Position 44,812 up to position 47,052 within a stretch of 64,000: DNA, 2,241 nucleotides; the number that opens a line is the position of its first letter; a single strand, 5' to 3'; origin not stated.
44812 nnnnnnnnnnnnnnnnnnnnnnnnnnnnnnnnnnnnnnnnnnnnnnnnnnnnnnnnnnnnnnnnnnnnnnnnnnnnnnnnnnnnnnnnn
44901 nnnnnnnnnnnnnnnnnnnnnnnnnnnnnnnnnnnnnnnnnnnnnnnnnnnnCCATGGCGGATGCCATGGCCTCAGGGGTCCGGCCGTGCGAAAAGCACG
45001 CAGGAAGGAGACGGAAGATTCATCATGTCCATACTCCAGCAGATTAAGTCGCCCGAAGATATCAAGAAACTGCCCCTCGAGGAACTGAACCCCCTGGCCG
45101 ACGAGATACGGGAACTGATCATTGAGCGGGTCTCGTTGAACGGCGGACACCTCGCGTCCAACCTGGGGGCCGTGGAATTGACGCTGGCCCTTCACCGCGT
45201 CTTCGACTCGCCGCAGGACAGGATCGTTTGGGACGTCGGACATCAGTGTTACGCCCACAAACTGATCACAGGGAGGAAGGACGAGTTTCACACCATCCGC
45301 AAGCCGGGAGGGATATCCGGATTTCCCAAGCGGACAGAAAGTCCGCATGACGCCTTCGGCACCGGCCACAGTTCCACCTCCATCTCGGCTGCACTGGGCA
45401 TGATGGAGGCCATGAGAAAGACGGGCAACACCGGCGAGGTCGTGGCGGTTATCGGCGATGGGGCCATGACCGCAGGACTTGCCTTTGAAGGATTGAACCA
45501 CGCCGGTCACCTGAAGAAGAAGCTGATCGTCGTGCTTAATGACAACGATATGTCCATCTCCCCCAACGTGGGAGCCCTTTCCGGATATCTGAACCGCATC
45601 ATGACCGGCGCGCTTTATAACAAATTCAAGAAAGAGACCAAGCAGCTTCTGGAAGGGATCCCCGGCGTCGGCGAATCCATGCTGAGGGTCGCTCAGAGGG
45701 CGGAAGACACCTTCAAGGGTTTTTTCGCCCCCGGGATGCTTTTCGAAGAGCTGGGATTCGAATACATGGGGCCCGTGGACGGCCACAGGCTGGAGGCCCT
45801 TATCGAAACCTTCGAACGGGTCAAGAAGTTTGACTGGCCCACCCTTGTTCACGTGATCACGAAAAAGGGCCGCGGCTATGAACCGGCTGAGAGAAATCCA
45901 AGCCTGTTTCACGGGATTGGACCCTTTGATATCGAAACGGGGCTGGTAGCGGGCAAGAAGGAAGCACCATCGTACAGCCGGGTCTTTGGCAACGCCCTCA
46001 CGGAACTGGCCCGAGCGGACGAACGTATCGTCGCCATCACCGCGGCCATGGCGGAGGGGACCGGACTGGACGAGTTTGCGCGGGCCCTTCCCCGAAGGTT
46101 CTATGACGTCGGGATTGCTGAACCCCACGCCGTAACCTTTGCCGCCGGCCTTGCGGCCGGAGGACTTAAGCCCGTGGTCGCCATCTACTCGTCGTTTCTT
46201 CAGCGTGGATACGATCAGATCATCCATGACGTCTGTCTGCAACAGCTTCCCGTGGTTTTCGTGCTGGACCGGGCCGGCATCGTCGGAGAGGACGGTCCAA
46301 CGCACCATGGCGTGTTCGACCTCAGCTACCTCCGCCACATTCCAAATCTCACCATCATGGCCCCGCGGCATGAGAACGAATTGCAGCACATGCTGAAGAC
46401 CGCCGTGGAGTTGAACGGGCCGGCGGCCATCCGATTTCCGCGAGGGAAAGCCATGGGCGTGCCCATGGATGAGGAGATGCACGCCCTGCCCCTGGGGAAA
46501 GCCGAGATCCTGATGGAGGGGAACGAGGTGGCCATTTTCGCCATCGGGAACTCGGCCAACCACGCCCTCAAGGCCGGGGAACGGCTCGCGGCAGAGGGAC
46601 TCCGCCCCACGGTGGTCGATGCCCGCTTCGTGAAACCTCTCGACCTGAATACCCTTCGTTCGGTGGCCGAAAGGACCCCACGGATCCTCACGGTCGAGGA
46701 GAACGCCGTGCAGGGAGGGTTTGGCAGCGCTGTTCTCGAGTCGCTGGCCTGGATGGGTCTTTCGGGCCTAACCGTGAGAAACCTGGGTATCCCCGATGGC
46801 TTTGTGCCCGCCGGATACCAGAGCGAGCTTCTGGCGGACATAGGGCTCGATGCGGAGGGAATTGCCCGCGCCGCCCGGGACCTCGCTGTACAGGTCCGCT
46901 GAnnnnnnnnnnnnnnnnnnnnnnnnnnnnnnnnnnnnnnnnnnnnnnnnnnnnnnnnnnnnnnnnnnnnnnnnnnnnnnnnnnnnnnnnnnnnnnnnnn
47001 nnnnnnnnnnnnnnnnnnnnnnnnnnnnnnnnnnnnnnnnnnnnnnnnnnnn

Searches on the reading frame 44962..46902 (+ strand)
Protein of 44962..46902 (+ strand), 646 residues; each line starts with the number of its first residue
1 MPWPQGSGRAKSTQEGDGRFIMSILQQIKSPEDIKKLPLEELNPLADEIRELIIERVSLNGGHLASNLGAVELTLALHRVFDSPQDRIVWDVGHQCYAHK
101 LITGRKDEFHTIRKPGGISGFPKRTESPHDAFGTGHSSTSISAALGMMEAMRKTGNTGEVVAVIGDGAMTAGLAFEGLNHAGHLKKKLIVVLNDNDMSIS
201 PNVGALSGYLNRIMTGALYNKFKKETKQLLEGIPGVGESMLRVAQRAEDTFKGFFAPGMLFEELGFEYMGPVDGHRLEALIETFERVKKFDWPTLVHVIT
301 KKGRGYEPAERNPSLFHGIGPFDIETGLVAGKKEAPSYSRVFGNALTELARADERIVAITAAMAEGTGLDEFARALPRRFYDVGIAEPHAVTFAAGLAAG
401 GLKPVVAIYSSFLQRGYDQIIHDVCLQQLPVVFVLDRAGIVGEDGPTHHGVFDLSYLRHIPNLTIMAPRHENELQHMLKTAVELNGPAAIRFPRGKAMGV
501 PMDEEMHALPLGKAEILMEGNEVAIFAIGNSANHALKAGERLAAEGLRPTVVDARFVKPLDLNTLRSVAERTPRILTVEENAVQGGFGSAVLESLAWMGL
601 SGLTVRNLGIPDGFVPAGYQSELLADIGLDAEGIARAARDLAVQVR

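Call 62: search_protein_families(library=pfam, proteins=[window:44962-46902:+], max_evalue=0.0001)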
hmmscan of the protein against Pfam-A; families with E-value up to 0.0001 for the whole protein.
window:44962-46902:+ (646 aa): 4 families
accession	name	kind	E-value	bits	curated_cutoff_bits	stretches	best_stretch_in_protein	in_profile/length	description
PF13292.11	DXP_synthase_N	-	3.4e-126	420.6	21.2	1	25-300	1-274/274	1-deoxy-D-xylulose-5-phosphate synthase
PF02779.29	Transket_pyr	-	1.1e-51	175.4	27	1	336-496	3-171/174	Transketolase, pyrimidine binding domain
PF02780.25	Transketolase_C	-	3.4e-29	101.7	25.9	1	512-634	1-124/124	Transketolase, C-terminal domain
PF00456.26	Transketolase_N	-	3.1e-05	23.6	22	0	46-203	6-191/334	Transketolase, thiamine diphosphate binding domain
